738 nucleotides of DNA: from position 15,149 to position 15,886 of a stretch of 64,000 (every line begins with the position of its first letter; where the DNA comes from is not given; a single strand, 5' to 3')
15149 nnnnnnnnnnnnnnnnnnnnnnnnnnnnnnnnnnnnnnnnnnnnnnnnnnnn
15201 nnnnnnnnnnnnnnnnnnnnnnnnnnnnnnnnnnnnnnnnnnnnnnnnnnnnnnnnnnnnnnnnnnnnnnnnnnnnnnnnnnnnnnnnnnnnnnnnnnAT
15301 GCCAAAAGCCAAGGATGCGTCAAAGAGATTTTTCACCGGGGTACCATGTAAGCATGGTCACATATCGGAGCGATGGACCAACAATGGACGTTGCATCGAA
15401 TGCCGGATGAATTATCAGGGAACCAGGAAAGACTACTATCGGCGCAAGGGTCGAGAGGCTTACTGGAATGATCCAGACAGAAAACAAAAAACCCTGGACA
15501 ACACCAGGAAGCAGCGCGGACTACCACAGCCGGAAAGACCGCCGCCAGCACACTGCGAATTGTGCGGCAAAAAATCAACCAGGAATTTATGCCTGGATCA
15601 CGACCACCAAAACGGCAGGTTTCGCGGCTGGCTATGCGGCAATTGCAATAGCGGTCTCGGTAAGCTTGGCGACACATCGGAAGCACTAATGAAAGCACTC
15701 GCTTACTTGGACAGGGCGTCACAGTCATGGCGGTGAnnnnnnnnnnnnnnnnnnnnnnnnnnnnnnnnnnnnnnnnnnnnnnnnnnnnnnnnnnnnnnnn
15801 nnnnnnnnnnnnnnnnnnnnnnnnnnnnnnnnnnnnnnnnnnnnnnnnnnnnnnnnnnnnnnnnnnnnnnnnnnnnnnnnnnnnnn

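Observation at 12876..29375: Unusually high load of free-standing endonucleases inside the structural module (3 Endo VII-type HNH + 1 GIY-YIG remnant)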

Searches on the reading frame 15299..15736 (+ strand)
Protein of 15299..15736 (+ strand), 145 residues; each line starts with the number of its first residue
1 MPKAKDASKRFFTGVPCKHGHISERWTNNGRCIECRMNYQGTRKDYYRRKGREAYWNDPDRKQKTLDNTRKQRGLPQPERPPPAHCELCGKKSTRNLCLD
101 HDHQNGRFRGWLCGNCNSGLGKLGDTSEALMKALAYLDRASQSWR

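Call 5: search_protein_families(library=pfam, proteins=[window:15299-15736:+], max_evalue=0.01)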
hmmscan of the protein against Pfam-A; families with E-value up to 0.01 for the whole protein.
window:15299-15736:+ (145 aa): 1 family
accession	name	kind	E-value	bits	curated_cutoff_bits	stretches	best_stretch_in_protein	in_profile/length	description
PF02945.21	Endonuclease_7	-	2.6e-17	62.9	23.6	1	84-138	24-81/82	Recombination endonuclease VII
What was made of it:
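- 15299..15736 (+): E2: free-standing Endo VII-motif endonuclease gene (145 aa). It has a different N-terminal module (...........CIEC) and the core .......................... It is inserted between g115 and g413 and overlaps the g413 start by 10 nt. PF02945 2.6e-17 (call 5).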

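Call 6: search_protein_families(library=phrogs, proteins=[window:15299-15736:+], max_evalue=0.001)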
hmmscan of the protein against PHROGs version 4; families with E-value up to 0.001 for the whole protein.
window:15299-15736:+ (145 aa): 9 families
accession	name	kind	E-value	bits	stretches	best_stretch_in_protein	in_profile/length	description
phrog_2633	-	DNA, RNA and nucleotide metabolism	3.1e-19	70.6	1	30-141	40-140/142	endonuclease VII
phrog_307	-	DNA, RNA and nucleotide metabolism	1.3e-18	69.1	1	86-139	123-178/334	endonuclease VII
phrog_2914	-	DNA, RNA and nucleotide metabolism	1.1e-16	62.2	1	85-140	97-155/190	endonuclease VII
phrog_1081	-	unknown function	9.9e-15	55.4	1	5-40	11-46/67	-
phrog_423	-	DNA, RNA and nucleotide metabolism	5.8e-09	37.1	1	85-125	25-69/159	endonuclease VII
phrog_23777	-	unknown function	6.6e-08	33.9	1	5-53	5-53/75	-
phrog_11865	-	DNA, RNA and nucleotide metabolism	6.6e-05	24.3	1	99-125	2-28/95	endonuclease VII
phrog_17507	-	DNA, RNA and nucleotide metabolism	0.00024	21.9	1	99-137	1-40/65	endonuclease VII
phrog_1035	-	DNA, RNA and nucleotide metabolism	0.00073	20.5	0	7-116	55-199/271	endonuclease VII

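Call 57: search_dna_similar(query=window:15299-15736:+, collection=phages, mode=protein, max_rows=12)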
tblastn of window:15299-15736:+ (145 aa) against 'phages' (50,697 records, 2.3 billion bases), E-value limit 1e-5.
Records with a match: 351; places in all: 366; records where one place covers at least 80% of the query: 37.
Best place of each record, by identity: 60-80% 1; <60% 350.
By first word of the organism name: Escherichia 65; Klebsiella 53; Mycobacterium 39; Gordonia 31; Salmonella 30; Synechococcus 27; Streptomyces 15; Microbacterium 12; Vibrio 10; Yersinia 6; and 31 more.
By host as written in the record: Mycobacterium smegmatis mc2 155 28; - 27; Escherichia coli 24; Klebsiella pneumoniae 23; Gordonia terrae 3612 16; Klebsiella pneumoniae K23 7; Streptomyces mirabilis NRRL B-2400 7; Gordonia rubripertincta NRRL B-16540 7; and 129 more.
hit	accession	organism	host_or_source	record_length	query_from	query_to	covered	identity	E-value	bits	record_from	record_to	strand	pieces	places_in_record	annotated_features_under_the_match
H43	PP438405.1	Leptolyngbya phage Lbo-JY12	Leptolyngbya boryana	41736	16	137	84%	38.4%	7e-13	70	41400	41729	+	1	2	none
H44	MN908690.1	Microbacterium phage Hubbs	Microbacterium foliorum NRRL B-24224 SEA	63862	40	140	70%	43.1%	2e-14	74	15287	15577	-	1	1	35: HNH endonuclease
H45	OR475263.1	Microbacterium Phage DejaVu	Microbacterium foliorum NRRL B-24224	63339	40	140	70%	43.1%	5e-14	73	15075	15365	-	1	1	36: endonuclease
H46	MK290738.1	Pectobacterium phage Arno18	Pectobacterium carotovorum subsp. ...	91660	5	144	97%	29.4%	2e-6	52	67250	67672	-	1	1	endonuclease VII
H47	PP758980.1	Klebsiella phage vB_Kp_Z57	Klebsiella pneumoniae KP591 (serotype ...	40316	11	137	88%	31.3%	4e-7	53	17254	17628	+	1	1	putative integration and excision endonuclease VII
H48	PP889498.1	Klebsiella phage phi1_146049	Klebsiella pneumoniae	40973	11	137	88%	31.3%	4e-7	53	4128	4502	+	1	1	endonuclease VII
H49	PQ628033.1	Klebsiella phage GXKP01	Klebsiella pneumoniae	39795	11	137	88%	31.3%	5e-7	53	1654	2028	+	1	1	none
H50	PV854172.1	Klebsiella phage RCIP0154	Klebsiella pneumoniae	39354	11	137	88%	31.3%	5e-7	53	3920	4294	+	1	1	hypothetical protein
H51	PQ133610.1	Klebsiella phage P5054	Klebsiella pneumoniae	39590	11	137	88%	31.3%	5e-7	53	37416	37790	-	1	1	hypothetical protein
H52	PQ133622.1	Klebsiella phage P7501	Klebsiella pneumoniae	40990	11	137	88%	31.3%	5e-7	53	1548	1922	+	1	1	hypothetical protein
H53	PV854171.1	Klebsiella phage RCIP0153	Klebsiella pneumoniae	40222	11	137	88%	31.3%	6e-7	53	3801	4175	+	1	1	hypothetical protein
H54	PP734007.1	Klebsiella phage vB_KpnP_PRA1340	Klebsiella sp. B21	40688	11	137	88%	31.3%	6e-7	53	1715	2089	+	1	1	endonuclease VII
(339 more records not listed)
